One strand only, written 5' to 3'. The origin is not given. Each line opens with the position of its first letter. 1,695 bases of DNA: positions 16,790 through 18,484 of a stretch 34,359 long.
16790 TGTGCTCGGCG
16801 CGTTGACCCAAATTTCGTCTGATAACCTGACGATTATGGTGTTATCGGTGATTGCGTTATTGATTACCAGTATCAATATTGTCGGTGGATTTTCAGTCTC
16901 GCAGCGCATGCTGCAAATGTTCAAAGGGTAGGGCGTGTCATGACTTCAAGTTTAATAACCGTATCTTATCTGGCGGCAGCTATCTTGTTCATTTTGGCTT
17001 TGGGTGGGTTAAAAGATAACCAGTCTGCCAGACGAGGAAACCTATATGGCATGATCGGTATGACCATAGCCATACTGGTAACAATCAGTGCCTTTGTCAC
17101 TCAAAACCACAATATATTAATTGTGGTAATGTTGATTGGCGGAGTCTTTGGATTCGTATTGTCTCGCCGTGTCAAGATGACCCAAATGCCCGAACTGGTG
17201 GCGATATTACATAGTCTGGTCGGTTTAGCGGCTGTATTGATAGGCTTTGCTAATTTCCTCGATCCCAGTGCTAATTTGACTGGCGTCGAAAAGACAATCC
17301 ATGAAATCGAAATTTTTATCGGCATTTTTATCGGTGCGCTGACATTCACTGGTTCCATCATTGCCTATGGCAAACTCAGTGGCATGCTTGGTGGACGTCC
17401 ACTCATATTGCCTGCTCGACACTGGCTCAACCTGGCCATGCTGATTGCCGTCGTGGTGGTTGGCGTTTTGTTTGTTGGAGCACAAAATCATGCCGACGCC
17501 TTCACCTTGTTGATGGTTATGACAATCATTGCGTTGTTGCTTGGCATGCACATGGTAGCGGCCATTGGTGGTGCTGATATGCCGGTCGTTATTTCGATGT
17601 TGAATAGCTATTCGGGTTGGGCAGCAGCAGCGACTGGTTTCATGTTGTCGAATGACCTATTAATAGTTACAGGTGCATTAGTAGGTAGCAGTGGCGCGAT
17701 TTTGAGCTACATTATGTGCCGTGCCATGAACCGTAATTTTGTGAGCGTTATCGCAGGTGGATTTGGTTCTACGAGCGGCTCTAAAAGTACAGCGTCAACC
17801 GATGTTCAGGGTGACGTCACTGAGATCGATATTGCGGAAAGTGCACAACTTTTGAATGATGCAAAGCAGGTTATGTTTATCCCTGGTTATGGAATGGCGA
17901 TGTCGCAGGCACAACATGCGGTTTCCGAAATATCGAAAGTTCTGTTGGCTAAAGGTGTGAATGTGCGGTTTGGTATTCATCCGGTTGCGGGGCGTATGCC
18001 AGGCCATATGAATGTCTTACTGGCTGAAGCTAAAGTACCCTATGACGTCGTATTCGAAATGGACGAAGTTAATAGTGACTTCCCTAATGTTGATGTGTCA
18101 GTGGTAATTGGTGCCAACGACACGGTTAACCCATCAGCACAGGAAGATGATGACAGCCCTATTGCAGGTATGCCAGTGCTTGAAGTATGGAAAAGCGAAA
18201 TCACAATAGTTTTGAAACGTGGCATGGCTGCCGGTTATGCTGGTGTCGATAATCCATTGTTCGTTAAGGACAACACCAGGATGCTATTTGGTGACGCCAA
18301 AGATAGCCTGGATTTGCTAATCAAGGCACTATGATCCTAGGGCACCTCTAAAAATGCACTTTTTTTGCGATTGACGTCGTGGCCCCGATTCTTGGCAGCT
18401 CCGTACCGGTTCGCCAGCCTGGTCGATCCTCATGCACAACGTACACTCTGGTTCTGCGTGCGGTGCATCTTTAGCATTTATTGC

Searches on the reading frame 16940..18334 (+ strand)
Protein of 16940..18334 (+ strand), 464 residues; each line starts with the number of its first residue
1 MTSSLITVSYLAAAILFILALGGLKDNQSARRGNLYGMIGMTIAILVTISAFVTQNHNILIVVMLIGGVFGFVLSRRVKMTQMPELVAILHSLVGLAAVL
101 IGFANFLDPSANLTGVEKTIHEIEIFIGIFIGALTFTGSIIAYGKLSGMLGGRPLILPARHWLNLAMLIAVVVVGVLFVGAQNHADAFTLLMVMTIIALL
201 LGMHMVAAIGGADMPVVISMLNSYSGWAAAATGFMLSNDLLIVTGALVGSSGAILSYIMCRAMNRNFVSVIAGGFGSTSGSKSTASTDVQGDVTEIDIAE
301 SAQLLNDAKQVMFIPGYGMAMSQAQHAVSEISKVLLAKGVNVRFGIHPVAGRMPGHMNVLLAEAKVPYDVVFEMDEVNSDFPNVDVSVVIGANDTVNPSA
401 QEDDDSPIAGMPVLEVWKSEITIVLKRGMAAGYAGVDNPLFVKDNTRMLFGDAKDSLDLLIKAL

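Call 37: find_encoding_contigs(protein=window:16940-18334:+, flank=10000, max_places=1)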
Protein window:16940-18334:+ (464 aa): 18 contigs read that carry it; 1 place shown.
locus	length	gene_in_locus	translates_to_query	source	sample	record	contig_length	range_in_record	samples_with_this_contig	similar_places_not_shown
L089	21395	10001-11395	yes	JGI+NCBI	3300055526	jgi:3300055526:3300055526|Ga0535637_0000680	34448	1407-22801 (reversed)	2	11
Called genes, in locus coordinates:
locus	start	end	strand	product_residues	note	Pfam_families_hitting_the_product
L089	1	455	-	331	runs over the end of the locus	PF01180:DHO_dh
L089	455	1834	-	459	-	PF00535:Glycos_transf_2, PF09837:DUF2064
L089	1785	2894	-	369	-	PF04055:Radical_SAM, PF12345:DUF3641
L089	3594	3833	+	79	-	-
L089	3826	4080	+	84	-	-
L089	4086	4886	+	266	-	PF03781:FGE-sulfatase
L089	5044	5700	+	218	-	PF00702:Hydrolase, PF12710:HAD (weak), PF13419:HAD_2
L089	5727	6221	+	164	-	PF04828:GFA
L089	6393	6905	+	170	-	PF01638:HxlR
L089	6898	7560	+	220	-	PF00990:GGDEF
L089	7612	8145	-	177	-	PF00719:Pyrophosphatase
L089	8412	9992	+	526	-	PF05222:AlaDh_PNT_N, PF01262:AlaDh_PNT_C, PF12769:PNTB_4TM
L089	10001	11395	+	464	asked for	PF02233:PNTB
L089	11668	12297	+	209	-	PF03006:HlyIII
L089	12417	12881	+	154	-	PF04945:YHS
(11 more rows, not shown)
